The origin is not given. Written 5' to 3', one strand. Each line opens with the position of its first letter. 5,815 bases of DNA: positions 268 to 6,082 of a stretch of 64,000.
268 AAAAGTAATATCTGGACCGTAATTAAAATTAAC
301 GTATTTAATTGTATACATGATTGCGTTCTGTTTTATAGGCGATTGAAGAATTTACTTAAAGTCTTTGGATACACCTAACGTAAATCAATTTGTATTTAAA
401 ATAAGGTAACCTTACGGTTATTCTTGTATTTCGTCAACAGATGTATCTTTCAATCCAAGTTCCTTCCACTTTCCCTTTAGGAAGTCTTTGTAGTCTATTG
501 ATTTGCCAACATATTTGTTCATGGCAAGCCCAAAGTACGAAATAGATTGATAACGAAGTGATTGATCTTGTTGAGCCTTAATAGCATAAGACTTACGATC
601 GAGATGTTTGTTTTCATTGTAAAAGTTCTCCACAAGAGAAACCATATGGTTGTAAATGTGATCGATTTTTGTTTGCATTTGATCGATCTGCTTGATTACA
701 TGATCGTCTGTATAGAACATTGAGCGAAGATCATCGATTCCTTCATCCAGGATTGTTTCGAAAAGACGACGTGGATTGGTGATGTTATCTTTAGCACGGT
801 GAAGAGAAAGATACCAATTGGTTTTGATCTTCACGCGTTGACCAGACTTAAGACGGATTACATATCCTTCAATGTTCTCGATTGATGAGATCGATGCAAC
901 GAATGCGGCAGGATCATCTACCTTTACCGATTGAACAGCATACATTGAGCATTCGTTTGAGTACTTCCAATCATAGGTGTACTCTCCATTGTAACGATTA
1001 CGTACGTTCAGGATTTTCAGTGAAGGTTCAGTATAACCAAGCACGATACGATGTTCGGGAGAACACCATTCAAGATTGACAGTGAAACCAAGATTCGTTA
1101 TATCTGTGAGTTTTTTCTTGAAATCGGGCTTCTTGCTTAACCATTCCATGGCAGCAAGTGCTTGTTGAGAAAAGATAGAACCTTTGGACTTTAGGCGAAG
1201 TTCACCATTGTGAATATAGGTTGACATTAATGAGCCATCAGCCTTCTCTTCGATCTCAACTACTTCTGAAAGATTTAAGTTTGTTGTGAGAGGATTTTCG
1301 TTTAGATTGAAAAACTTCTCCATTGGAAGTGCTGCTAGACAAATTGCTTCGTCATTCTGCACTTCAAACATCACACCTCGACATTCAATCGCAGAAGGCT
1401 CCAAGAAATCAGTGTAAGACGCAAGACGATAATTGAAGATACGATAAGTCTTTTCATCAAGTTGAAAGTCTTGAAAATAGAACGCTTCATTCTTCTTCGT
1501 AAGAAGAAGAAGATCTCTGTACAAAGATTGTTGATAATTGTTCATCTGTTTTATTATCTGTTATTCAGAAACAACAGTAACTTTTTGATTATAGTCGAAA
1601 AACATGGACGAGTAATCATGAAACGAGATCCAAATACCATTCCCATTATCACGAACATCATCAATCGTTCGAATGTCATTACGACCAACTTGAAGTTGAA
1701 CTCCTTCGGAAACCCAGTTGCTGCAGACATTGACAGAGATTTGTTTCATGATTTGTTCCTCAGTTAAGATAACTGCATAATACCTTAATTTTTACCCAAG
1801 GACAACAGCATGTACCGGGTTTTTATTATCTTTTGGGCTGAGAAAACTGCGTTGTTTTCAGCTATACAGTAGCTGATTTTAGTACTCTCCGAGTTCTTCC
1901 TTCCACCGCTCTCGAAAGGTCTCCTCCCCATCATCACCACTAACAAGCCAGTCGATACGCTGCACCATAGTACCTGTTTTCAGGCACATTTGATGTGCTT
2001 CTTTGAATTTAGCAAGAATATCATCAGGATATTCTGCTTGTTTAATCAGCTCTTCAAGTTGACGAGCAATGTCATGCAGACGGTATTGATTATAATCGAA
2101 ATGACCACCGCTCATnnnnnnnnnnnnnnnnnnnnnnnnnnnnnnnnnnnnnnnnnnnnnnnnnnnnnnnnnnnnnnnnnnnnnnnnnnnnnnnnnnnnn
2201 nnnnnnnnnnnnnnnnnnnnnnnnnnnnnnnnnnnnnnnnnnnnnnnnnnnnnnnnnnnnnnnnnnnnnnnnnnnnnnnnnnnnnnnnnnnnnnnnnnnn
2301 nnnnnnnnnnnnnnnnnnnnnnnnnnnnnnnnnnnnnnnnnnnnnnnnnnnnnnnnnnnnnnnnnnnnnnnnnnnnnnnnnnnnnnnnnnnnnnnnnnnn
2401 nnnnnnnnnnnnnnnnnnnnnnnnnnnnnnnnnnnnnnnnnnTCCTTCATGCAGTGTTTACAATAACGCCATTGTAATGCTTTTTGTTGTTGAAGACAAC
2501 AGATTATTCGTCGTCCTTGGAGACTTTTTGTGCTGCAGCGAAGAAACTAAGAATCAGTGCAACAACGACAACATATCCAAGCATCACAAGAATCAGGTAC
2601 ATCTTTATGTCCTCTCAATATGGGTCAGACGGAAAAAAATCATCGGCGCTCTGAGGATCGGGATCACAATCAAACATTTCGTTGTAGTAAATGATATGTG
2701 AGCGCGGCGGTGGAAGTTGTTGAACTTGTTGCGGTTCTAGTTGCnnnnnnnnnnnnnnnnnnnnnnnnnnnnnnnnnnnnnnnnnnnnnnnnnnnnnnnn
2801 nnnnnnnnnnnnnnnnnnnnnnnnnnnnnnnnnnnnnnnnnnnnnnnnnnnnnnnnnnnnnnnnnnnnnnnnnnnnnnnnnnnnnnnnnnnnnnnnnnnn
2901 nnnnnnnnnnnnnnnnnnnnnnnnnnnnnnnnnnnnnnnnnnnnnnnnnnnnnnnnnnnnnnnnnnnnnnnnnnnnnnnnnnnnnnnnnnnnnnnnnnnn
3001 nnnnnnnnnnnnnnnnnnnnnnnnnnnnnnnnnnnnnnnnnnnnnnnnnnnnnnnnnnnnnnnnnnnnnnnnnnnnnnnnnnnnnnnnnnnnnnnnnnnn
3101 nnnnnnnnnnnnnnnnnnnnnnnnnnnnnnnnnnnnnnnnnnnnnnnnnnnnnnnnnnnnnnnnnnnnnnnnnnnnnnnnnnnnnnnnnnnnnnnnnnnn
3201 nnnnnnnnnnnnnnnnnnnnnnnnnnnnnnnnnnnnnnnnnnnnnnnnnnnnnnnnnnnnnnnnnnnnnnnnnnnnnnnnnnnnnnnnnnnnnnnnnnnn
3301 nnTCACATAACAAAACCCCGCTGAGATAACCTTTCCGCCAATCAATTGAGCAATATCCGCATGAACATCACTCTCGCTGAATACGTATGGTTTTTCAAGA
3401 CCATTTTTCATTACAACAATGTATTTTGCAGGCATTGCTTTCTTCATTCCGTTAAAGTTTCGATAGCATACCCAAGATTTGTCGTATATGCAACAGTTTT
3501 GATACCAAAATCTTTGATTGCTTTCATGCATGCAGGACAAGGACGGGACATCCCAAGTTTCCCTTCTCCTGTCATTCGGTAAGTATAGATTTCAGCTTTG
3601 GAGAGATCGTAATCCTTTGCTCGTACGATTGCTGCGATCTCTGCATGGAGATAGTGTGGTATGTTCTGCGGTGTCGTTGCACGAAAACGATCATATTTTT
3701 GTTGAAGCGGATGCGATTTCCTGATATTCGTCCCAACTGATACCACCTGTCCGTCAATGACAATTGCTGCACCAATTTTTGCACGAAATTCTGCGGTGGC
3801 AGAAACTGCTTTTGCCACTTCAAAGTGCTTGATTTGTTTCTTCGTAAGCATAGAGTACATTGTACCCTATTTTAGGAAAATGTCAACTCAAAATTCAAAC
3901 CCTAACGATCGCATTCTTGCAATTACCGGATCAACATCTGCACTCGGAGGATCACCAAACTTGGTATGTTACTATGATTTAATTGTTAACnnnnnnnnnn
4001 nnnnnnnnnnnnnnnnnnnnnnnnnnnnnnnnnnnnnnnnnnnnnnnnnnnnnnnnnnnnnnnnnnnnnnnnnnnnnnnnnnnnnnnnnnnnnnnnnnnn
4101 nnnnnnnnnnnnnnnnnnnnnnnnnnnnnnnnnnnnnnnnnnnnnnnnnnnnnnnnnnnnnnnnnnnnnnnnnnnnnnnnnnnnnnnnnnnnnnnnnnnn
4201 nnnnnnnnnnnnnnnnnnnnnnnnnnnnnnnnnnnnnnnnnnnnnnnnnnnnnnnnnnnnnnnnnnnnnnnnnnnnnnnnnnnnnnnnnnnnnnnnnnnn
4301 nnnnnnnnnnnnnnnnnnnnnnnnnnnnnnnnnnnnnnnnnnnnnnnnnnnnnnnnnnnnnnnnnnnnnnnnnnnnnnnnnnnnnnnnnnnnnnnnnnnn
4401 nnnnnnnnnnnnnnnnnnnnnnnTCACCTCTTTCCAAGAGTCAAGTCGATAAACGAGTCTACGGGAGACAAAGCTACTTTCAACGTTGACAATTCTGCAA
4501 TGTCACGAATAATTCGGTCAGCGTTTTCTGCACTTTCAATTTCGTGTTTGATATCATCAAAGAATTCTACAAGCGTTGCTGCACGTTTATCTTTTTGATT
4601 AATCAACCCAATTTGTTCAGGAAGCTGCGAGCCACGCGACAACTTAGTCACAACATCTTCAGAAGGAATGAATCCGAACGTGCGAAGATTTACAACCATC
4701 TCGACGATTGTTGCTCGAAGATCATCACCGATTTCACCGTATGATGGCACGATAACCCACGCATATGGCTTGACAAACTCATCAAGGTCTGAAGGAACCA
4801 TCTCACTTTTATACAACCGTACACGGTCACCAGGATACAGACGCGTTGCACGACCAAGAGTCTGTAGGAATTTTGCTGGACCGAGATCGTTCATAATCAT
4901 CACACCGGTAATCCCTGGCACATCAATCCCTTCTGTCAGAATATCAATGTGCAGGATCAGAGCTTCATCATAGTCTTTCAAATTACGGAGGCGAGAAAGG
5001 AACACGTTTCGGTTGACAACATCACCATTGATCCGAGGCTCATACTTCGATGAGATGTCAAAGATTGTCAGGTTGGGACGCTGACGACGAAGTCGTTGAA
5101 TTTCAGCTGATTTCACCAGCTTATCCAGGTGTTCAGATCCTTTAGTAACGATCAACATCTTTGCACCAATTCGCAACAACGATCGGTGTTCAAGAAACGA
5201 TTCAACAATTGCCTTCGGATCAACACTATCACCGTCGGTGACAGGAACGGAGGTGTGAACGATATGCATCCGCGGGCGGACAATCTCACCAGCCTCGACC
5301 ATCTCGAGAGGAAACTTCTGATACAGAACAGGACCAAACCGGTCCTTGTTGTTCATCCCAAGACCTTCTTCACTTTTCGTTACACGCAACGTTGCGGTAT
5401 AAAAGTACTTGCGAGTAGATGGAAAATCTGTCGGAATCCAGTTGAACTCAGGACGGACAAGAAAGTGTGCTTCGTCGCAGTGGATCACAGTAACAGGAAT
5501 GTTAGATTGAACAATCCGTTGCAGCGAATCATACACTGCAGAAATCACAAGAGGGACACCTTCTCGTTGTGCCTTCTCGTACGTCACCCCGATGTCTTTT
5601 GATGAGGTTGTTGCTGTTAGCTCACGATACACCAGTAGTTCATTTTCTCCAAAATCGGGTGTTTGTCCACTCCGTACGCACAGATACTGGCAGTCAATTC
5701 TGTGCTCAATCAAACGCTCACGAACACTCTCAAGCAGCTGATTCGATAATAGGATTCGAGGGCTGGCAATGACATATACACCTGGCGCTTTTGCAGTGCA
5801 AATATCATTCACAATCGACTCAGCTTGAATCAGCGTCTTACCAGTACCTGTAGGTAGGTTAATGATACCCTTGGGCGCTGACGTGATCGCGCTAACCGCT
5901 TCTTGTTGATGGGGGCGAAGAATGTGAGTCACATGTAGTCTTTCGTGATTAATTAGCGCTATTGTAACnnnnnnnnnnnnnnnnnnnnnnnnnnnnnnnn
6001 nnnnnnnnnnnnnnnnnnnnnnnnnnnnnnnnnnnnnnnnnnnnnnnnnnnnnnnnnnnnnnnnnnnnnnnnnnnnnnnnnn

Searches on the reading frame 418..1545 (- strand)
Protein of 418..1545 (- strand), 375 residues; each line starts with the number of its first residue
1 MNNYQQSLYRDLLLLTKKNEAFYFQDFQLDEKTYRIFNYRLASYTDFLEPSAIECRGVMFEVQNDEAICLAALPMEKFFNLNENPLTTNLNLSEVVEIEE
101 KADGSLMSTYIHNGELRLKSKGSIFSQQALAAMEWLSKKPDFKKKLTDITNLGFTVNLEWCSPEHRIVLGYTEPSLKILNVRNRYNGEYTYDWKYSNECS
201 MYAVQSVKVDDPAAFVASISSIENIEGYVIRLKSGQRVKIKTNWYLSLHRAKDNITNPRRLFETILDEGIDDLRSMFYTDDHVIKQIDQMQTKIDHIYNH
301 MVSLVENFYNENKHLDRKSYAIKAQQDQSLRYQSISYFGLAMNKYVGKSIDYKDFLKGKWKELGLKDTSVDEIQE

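Call 8: search_protein_families(library=phrogs, proteins=[window:418-1545:-], max_evalue=0.00001)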
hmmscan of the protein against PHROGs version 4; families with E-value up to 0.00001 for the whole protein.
window:418-1545:- (375 aa): 1 family
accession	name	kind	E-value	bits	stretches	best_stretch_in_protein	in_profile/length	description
phrog_562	-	tail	6.5e-102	342.2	1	6-352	4-353/377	RNA ligase and tail fiber protein attachment catalyst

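Call 9: search_protein_families(library=pfam, proteins=[window:418-1545:-], max_evalue=0.00001)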
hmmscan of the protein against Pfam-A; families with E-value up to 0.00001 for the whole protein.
window:418-1545:- (375 aa): 2 families
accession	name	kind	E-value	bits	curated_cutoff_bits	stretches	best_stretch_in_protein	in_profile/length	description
PF09511.15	RNA_lig_T4_1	-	9.4e-23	81.7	28.3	1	54-245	1-227/227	RNA ligase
PF20819.2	T4_Rnl1_C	-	3.5e-18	66.5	27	1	252-355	1-102/122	T4 RNA ligase 1, C-terminal domain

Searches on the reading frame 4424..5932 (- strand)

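Call 8: search_protein_families(library=phrogs, proteins=[window:4424-5932:-], max_evalue=0.00001)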
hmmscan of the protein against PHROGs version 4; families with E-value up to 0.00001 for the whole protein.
window:4424-5932:- (502 aa): 1 family
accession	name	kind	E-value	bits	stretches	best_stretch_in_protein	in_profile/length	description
phrog_16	-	DNA, RNA and nucleotide metabolism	1.3e-32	114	1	4-369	272-590/986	DNA helicase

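Call 9: search_protein_families(library=pfam, proteins=[window:4424-5932:-], max_evalue=0.00001)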
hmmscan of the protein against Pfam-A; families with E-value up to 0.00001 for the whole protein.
window:4424-5932:- (502 aa): 2 families
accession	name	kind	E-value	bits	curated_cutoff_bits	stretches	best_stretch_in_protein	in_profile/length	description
PF00270.35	DEAD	-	1.1e-08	35.4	26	1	6-110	1-102/167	DEAD/DEAH box helicase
PF04851.21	ResIII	-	1.4e-08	35.2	22.5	1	4-181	3-161/164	Type III restriction enzyme, res subunit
